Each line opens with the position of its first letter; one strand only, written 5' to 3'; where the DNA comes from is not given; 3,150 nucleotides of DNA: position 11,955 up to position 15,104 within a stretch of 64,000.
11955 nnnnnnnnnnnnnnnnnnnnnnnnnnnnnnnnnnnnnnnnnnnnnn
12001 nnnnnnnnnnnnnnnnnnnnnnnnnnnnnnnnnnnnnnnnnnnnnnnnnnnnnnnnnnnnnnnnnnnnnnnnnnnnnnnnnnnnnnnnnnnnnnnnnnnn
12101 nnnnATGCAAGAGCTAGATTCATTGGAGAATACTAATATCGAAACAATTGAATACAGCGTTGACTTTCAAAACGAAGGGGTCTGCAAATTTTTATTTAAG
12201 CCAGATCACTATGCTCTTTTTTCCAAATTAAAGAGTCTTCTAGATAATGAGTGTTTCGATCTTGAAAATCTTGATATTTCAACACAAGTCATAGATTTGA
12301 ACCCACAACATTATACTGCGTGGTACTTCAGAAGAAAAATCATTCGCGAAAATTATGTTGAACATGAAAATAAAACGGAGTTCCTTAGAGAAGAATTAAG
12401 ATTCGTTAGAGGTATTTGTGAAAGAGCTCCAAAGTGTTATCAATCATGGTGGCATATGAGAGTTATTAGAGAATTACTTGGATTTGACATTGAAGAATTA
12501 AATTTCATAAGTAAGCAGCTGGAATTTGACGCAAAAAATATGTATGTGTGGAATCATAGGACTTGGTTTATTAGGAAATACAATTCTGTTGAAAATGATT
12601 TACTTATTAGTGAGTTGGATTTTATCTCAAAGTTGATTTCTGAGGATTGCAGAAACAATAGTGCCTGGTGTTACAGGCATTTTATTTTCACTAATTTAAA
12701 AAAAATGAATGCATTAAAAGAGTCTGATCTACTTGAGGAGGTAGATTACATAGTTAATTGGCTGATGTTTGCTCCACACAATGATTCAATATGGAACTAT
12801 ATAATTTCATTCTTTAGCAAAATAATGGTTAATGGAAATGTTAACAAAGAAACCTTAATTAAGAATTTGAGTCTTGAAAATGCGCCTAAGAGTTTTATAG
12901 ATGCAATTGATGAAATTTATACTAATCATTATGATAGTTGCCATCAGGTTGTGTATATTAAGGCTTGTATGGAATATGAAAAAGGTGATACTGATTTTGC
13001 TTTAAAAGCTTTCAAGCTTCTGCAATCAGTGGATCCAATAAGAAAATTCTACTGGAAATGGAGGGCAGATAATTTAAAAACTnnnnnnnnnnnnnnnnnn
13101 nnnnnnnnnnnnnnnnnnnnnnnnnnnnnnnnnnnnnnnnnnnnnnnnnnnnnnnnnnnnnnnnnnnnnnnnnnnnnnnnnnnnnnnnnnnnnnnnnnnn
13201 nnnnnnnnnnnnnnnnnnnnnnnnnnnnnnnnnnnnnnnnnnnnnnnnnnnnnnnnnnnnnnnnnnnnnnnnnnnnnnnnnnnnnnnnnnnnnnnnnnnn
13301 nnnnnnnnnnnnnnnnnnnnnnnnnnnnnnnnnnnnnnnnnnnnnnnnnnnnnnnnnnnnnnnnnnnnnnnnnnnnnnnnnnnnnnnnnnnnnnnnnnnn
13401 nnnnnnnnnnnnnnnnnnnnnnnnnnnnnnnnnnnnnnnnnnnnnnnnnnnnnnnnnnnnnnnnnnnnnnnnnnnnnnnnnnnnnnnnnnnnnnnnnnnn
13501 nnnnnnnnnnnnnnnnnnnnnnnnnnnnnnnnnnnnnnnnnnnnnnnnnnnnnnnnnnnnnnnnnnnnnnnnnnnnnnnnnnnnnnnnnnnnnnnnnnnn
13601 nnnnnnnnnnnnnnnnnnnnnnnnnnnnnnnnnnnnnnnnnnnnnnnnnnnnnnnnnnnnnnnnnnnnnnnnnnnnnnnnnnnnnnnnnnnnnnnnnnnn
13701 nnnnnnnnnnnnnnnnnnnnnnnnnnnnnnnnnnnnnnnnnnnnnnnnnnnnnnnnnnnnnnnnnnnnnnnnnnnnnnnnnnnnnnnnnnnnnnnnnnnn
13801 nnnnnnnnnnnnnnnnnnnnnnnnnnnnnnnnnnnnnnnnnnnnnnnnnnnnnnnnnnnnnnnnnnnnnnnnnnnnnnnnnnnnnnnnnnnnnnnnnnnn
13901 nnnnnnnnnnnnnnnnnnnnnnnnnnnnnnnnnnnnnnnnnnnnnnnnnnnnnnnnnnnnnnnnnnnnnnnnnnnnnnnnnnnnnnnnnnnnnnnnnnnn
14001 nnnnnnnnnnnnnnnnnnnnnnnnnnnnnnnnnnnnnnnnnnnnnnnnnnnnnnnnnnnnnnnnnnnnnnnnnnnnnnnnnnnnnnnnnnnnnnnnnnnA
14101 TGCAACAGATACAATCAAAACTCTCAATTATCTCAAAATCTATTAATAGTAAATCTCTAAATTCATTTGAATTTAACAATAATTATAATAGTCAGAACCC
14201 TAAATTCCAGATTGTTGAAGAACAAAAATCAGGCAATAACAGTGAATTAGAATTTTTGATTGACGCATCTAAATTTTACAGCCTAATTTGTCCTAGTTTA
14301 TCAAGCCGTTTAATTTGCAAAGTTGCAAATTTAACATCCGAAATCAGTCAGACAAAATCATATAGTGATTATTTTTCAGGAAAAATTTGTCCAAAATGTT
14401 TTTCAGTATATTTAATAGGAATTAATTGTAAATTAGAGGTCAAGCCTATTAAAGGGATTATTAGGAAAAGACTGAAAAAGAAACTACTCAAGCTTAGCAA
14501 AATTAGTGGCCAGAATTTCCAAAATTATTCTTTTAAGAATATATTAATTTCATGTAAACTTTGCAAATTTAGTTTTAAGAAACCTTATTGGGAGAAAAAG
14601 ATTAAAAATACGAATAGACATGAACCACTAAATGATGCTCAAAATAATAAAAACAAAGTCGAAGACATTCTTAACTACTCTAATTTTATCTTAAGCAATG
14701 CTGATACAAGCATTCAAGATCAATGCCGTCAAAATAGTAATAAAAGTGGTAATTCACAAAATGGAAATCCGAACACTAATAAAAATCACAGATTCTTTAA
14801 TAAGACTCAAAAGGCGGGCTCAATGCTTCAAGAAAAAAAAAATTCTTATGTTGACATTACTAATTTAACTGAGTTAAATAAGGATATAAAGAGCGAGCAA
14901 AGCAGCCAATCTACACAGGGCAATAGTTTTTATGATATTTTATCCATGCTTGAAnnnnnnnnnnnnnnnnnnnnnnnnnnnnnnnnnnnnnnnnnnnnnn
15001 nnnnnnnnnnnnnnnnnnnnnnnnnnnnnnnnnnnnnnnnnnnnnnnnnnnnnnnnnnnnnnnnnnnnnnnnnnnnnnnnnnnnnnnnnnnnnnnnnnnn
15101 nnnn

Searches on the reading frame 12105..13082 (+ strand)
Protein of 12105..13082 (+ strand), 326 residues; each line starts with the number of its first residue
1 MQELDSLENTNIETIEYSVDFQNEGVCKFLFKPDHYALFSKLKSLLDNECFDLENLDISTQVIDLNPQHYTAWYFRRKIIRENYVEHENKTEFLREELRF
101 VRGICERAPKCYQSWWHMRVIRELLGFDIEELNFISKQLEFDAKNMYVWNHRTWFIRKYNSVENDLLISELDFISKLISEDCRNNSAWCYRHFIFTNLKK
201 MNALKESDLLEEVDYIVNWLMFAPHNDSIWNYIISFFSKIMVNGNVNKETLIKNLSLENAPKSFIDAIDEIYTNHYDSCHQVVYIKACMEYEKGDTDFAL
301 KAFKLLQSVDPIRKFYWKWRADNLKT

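Call 6: find_homologous_proteins(query=P0001, max_evalue=0.01)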
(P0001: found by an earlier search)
Query P0001 (182 aa): 10 proteins with E <= 0.01 among 81 candidates.
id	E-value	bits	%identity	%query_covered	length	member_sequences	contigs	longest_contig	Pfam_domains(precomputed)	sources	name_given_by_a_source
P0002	1.3e-106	372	98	100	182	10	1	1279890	-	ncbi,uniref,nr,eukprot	ncbi:Uncharacterized protein GY17_00000257 [Cryptosporidium hominis]|uniref:Uncharacterized protein 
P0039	4.9e-96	337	88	100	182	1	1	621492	-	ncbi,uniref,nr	ncbi:uncharacterized protein ELE39_002401 [Cryptosporidium sp. chipmunk genotype I]|uniref:uncharact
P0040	3.9e-90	318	84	100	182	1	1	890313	-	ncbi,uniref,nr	ncbi:uncharacterized protein cubi_02375 [Cryptosporidium ubiquitum]|uniref:Uncharacterized protein n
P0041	1.1e-83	297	86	100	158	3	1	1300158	-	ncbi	ncbi:hypothetical protein CHM_6g2505 [Cryptosporidium hominis]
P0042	3.0e-70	253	69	100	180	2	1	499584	-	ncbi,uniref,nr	ncbi:hypothetical protein OJ253_325 [Cryptosporidium canis]|uniref:Uncharacterized protein n=1 Tax=C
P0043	4.0e-64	234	62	100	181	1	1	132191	-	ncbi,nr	ncbi:putative integral membrane protein [Cryptosporidium felis]|nr:putative integral membrane protei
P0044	5.4e-51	191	72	69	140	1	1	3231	-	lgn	-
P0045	1.3e-42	164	48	98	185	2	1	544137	-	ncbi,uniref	ncbi:hypothetical protein RS030_71065 [Cryptosporidium xiaoi]|uniref:Uncharacterized protein n=1 Tax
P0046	1.0e-29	122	57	65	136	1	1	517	-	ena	-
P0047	2.0e-17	82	90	26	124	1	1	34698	-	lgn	-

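Call 7: search_protein_families(library=pfam, proteins=[P0001], max_evalue=10)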
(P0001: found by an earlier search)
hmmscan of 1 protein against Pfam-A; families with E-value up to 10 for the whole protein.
P0001 (182 aa): 11 families
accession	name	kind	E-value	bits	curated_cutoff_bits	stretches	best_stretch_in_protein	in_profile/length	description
PF03896.21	TRAP_alpha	-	0.019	14.6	24.7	1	6-60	113-169/180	Translocon-associated protein (TRAP), alpha subunit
PF03137.26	OATP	-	0.033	12.9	25.8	1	23-88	220-273/545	Organic Anion Transporter Polypeptide (OATP) family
PF01733.24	Nucleoside_tran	-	0.11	12.3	29.8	1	20-82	60-124/309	Nucleoside transporter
PF04145.20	Ctr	-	0.17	12.9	25.3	1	12-116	15-110/151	Ctr copper transporter family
PF22251.1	PFF1_TM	-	0.87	9.5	32.3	1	24-113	102-185/300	Vacuolar membrane protease, transmembrane domain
PF00029.24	Connexin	-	2.1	8.5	31.3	1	27-79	77-133/225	Connexin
PF15305.11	IFT43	-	2.3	8.9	27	1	49-104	8-63/136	Intraflagellar transport protein 43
PF12326.13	EOS1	-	2.5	8.5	23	1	21-80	71-129/163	N-glycosylation protein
PF06237.18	SLC52_ribofla_tr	-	2.8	7.3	27.9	1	26-91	196-253/429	Solute carrier family 52, riboflavin transporter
PF01080.22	Presenilin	-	3.8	6.6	34.3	1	35-160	211-309/408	Presenilin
PF09729.15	Gti1_Pac2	-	9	6.8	23.6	0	36-121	72-116/168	Gti1/Pac2 family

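Call 9: find_encoding_contigs(protein=P0040, flank=1500, max_places=1)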
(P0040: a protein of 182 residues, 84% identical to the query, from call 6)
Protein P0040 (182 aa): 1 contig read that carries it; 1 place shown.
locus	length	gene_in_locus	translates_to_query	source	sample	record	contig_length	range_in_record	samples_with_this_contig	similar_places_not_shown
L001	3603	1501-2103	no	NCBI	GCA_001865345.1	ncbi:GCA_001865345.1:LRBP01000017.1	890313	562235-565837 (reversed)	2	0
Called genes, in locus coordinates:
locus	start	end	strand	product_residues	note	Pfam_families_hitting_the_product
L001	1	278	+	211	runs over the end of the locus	-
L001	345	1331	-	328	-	PF01239:PPTA (weak)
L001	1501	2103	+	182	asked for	-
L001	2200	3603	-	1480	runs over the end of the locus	-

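Call 10: find_encoding_contigs(protein=P0042, flank=1500, max_places=1)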
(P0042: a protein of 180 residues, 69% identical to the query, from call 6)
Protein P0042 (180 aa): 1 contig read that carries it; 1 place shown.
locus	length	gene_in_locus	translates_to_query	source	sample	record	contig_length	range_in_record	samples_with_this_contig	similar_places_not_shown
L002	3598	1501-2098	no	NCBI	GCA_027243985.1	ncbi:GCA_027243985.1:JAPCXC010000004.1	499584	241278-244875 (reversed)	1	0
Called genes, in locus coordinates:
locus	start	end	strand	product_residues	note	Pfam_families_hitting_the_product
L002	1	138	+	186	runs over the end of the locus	-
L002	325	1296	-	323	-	PF01239:PPTA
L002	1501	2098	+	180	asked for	-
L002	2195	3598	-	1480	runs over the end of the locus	-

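Call 11: find_encoding_contigs(protein=P0043, flank=1500, max_places=1)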
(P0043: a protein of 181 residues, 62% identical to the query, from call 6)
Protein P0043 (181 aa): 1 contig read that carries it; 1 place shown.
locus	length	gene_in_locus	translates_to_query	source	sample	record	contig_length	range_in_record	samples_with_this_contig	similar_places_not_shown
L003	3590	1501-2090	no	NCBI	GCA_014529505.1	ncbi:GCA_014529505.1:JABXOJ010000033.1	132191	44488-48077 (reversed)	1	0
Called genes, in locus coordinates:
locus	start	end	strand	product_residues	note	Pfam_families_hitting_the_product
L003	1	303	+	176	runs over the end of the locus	-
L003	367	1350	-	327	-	PF01239:PPTA (weak)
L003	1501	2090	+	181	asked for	-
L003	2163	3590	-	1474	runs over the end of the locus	-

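Call 12: find_encoding_contigs(protein=P0045, flank=1500, max_places=1)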
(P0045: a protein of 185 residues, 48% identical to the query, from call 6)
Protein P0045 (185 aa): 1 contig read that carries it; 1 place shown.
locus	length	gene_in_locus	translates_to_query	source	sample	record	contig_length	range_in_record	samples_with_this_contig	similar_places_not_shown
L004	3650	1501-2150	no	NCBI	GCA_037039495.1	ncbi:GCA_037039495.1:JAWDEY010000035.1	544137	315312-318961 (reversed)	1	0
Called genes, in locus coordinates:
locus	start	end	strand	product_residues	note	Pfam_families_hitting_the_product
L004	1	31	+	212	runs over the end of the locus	-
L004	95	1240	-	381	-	PF01239:PPTA (weak)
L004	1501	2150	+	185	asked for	-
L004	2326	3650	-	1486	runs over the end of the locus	-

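Call 13: find_encoding_contigs(protein=P0039, flank=1500, max_places=1)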
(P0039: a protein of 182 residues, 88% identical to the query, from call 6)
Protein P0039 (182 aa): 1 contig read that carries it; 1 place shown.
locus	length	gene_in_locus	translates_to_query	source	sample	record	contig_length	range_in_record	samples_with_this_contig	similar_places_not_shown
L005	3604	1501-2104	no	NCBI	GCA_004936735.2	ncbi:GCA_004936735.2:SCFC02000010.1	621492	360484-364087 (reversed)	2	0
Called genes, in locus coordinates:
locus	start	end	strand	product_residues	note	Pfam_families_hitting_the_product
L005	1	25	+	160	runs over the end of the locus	-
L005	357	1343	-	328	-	PF01239:PPTA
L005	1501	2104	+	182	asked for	-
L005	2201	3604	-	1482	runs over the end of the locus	-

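Call 14: find_encoding_contigs(protein=P0003, flank=1500, max_places=1)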
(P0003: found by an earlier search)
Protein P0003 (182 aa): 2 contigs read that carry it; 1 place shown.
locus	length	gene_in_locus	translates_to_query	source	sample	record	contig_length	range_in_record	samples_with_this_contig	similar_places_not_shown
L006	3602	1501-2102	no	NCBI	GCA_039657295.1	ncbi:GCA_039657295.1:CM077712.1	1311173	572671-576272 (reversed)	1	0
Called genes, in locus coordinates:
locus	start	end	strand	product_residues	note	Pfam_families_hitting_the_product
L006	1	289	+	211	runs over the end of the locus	-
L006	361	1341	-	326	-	PF01239:PPTA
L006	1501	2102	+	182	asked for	-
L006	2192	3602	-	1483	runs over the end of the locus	-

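Call 15: find_encoding_contigs(protein=P0047, flank=1500, max_places=1)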
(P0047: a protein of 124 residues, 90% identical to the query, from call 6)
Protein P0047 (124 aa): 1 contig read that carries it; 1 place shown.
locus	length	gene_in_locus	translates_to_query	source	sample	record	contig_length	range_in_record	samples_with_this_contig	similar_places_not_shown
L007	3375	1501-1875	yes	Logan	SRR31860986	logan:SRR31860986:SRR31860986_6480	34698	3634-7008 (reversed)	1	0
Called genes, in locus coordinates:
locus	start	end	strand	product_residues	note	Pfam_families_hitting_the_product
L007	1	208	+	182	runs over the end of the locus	-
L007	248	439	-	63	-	-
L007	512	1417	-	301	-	PF01239:PPTA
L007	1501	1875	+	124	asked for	-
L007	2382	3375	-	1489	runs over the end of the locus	-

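Call 16: find_encoding_contigs(protein=P0002, flank=1500, max_places=1)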
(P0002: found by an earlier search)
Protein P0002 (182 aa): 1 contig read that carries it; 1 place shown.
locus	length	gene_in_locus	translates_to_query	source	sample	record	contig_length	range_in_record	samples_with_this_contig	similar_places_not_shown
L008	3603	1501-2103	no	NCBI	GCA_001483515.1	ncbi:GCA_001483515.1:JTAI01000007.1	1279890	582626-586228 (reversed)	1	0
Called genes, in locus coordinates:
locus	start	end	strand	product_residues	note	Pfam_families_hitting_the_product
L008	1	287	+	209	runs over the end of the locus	-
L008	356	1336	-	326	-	PF01239:PPTA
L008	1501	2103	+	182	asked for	-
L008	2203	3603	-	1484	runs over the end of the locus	-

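Call 30: search_protein_representatives(alignment_id=A2)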
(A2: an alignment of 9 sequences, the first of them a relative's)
Query: 9 sequences, 182 profile positions. Proteins with E-value up to 0.001 (for the whole library): 7; up to 1e-10: 6; up to 1e-30: 3. The best 7 are listed.
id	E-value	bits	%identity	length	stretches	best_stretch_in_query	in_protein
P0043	1.9e-87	308.0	-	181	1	1-182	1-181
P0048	5.0e-63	228.4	-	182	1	6-182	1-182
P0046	5.5e-46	172.8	-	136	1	50-182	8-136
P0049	1.1e-19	87.2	-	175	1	6-182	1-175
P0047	5.4e-19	84.9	-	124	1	1-48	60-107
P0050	2.1e-11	60.1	-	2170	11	67-100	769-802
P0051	1.9e-04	37.5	-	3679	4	81-139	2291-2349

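Call 32: list_cluster_members(proteins=[P0048, P0049, P0044, P0046])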
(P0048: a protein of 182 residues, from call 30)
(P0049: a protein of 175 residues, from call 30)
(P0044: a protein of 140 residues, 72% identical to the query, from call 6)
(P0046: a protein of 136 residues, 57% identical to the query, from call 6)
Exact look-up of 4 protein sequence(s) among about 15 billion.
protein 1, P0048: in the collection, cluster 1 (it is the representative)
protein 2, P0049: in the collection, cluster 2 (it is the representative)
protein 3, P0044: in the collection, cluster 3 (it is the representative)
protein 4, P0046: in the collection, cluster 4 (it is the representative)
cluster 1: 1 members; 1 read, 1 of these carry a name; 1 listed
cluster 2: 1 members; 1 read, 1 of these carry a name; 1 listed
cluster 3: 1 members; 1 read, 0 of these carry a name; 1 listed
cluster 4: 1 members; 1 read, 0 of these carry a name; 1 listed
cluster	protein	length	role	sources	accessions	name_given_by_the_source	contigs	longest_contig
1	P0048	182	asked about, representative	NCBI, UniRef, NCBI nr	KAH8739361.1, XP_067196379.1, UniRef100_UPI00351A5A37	hypothetical protein FG386_000333 [Cryptosporidium ryanae] | uncharacterized protein n=1 Tax=Cryptosporidium ryanae TaxID=515981 RepID=UPI00351A5A37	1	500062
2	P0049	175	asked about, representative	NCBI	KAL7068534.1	hypothetical protein ACR3K2_10280 [Cryptosporidium serpentis]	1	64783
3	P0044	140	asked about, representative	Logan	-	-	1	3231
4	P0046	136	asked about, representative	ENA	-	-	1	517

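Call 33: find_encoding_contigs(protein=P0049, flank=1500, max_places=1)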
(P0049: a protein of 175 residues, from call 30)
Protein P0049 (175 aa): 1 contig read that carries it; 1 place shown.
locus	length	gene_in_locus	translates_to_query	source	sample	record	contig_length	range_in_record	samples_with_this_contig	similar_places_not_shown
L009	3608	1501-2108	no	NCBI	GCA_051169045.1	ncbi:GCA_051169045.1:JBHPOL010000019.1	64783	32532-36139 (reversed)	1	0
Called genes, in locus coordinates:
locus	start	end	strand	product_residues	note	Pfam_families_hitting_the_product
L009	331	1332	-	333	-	PF01239:PPTA (weak)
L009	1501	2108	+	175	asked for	-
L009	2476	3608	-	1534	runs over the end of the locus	-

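Call 34: find_encoding_contigs(protein=P0048, flank=1500, max_places=1)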
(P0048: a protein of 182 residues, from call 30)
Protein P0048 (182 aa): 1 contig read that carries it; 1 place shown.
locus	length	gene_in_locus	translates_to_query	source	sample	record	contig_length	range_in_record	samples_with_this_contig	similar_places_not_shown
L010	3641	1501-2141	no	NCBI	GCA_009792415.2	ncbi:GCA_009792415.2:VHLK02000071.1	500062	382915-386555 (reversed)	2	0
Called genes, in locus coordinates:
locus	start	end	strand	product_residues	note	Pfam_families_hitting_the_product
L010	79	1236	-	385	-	PF01239:PPTA (weak)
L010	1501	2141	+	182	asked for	-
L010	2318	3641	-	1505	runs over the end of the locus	-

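Call 44: search_solved_structures(query=A2, max_evalue=10)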
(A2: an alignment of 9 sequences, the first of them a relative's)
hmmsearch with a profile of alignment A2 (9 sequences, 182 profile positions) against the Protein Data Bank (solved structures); distinct sequences matched with E-value up to 10: 14.
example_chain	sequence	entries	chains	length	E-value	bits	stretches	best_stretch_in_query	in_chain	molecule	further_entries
7cu3_B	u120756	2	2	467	0.13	15.2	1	25-83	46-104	Transmembrane protein FAM155A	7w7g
1nqt_A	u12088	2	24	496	0.57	13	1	85-146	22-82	Glutamate dehydrogenase 1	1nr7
6g2u_A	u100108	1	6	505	0.75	12.6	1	85-144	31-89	Glutamate dehydrogenase 2, mitochondrial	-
8xfp_C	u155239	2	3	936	0.96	12.3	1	18-97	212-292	E3 ubiquitin-protein ligase ZNRF3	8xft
6dqg_A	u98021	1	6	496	1.2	12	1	85-144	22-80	Glutamate dehydrogenase 1, mitochondrial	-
1nr1_A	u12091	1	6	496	1.2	12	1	85-144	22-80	Glutamate dehydrogenase 1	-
1l1f_A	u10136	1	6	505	1.2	12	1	85-144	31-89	Glutamate Dehydrogenase 1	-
9k8y_A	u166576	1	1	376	1.4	11.8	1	23-60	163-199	Nucleoside transporter 1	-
7uzm_A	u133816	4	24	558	1.4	11.8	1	85-144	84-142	Glutamate dehydrogenase 1, mitochondrial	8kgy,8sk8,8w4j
1wa5_B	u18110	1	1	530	1.6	11.6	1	52-111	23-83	SRP1 isoform 1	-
5t94_B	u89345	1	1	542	2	11.2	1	52-111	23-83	Importin subunit alpha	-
9k7g_A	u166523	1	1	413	6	9.7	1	23-60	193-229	Nucleoside transporter 1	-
7wn0_A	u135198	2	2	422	6.2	9.7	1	23-60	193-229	Equilibrative nucleoside/nucleobase transporter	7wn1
9k7s_A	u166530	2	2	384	8.5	9.2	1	23-60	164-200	Nucleoside transporter 1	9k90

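Call 46: predict_structure(alignment_id=A2)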
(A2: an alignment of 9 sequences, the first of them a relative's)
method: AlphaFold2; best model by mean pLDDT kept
length: 182 residues; sequences in the alignment: 9
mean_pLDDT: 58.6   pTM: 0.21
mean pLDDT of the five models: 58.6, 56.1, 55.8, 53.4, 53.0
residues with pLDDT >= 90: 0; 70-90: 28; 50-70: 107; < 50: 47
segments of 3 or more residues with pLDDT < 50: 56-79, 147-159
pLDDT, mean of each block of 10 residues (from residue 1): 62 68 82 79 59 49 41 41 63 49 57 60 62 62 48 43 59 68 64
secondary structure, 60 per line:
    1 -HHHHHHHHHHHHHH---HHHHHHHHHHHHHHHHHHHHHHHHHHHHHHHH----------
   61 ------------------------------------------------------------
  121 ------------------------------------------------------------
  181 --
elements in order: H2-15 H19-50

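Call 65: search_protein_families(library=pfam, alignment_id=A1, max_evalue=1)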
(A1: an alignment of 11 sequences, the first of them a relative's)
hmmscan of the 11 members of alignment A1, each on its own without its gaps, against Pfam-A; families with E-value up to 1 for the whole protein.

A. member 1, P0001 (182 aa): 5 families
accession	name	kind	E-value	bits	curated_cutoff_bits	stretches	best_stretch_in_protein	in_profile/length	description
PF03896.21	TRAP_alpha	-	0.019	14.6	24.7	1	6-60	113-169/180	Translocon-associated protein (TRAP), alpha subunit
PF03137.26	OATP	-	0.033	12.9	25.8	1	23-88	220-273/545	Organic Anion Transporter Polypeptide (OATP) family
PF01733.24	Nucleoside_tran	-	0.11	12.3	29.8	1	20-82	60-124/309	Nucleoside transporter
PF04145.20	Ctr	-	0.17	12.9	25.3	0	12-116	15-110/151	Ctr copper transporter family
PF22251.1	PFF1_TM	-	0.87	9.5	32.3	0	24-113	102-185/300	Vacuolar membrane protease, transmembrane domain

B. families by the number of members that match (of 11 scanned): 36 families (the first 25 are shown)
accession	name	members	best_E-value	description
PF03896.21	TRAP_alpha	8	0.0033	Translocon-associated protein (TRAP), alpha subunit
PF03137.26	OATP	8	0.013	Organic Anion Transporter Polypeptide (OATP) family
PF22251.1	PFF1_TM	5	0.0035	Vacuolar membrane protease, transmembrane domain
PF04145.20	Ctr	4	0.021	Ctr copper transporter family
PF15305.11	IFT43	3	0.0033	Intraflagellar transport protein 43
PF16118.10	DUF4834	3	0.011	Domain of unknown function (DUF4834)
PF19558.4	DUF6080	3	0.047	Family of unknown function (DUF6080)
PF06237.18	SLC52_ribofla_tr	3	0.071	Solute carrier family 52, riboflavin transporter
PF01733.24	Nucleoside_tran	2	0.11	Nucleoside transporter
PF02932.22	Neur_chan_memb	2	0.13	Neurotransmitter-gated ion-channel transmembrane region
PF02487.23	CLN3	2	0.49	CLN3 protein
PF17022.10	PTP2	1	0.0044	Polar tube protein 2 from Microsporidia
PF15050.11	SCIMP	1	0.0047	SCIMP protein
PF07666.16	MpPF26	1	0.026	M penetrans paralogue family 26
PF04689.18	S1FA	1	0.029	DNA binding protein S1FA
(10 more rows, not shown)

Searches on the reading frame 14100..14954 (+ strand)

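Call 7: search_protein_families(library=pfam, proteins=[P0001], max_evalue=10)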
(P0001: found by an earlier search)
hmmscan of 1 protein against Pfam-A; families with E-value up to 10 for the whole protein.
P0001 (182 aa): 11 families
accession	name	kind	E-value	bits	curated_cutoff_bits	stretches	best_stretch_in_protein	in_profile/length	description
PF03896.21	TRAP_alpha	-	0.019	14.6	24.7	1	6-60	113-169/180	Translocon-associated protein (TRAP), alpha subunit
PF03137.26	OATP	-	0.033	12.9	25.8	1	23-88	220-273/545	Organic Anion Transporter Polypeptide (OATP) family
PF01733.24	Nucleoside_tran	-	0.11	12.3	29.8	1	20-82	60-124/309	Nucleoside transporter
PF04145.20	Ctr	-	0.17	12.9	25.3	1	12-116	15-110/151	Ctr copper transporter family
PF22251.1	PFF1_TM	-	0.87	9.5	32.3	1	24-113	102-185/300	Vacuolar membrane protease, transmembrane domain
PF00029.24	Connexin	-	2.1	8.5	31.3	1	27-79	77-133/225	Connexin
PF15305.11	IFT43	-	2.3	8.9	27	1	49-104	8-63/136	Intraflagellar transport protein 43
PF12326.13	EOS1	-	2.5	8.5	23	1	21-80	71-129/163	N-glycosylation protein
PF06237.18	SLC52_ribofla_tr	-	2.8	7.3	27.9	1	26-91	196-253/429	Solute carrier family 52, riboflavin transporter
PF01080.22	Presenilin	-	3.8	6.6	34.3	1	35-160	211-309/408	Presenilin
PF09729.15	Gti1_Pac2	-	9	6.8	23.6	0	36-121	72-116/168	Gti1/Pac2 family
